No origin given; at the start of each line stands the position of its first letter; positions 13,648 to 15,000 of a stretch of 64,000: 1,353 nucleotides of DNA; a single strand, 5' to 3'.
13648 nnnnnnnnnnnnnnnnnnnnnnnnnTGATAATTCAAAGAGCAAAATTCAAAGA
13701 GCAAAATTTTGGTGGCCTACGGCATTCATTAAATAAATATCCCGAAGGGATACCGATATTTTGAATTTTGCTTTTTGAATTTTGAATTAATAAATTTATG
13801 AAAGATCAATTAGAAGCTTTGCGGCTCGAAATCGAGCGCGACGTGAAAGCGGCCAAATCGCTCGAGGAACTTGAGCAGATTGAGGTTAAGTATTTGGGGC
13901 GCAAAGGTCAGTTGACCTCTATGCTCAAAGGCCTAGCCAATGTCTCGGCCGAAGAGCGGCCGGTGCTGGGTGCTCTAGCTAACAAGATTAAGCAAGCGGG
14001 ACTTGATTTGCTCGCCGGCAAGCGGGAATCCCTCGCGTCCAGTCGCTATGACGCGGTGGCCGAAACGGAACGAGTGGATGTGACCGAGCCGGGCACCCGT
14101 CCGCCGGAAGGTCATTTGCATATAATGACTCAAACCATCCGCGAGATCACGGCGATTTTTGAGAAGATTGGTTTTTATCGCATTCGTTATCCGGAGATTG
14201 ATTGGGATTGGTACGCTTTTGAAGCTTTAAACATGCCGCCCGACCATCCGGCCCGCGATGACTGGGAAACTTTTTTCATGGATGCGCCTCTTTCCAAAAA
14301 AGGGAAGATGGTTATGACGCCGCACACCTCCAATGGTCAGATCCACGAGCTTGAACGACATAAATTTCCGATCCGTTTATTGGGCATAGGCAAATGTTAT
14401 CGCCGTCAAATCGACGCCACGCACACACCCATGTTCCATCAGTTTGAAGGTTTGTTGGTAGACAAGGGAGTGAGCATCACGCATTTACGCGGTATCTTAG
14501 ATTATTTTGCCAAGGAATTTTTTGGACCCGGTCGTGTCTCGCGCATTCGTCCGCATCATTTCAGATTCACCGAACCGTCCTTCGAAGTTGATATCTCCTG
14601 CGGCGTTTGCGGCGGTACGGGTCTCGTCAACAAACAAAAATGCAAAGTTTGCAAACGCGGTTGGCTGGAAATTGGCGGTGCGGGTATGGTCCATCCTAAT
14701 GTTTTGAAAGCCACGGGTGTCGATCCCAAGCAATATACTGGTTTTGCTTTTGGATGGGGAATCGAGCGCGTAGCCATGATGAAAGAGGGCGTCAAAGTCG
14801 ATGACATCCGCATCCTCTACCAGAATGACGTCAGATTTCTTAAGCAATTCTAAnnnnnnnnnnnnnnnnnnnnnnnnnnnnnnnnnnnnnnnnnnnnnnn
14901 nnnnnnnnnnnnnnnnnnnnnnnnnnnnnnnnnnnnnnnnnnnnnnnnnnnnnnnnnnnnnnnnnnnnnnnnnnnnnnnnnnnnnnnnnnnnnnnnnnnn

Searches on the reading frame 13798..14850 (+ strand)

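Call 48: search_protein_families(library=pfam, proteins=[window:13798-14850:+])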
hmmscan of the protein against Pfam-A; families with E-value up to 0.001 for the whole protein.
window:13798-14850:+ (351 aa): 2 families
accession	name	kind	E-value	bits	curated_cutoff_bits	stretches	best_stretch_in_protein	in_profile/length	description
PF01409.25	tRNA-synt_2d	-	1.4e-82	277.4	19.8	1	93-351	2-246/246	tRNA synthetases class II core domain (F)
PF02912.23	Phe_tRNA-synt_N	-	9.7e-19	67.5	22.3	1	20-84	1-65/69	Aminoacyl tRNA synthetase class II, N-terminal domain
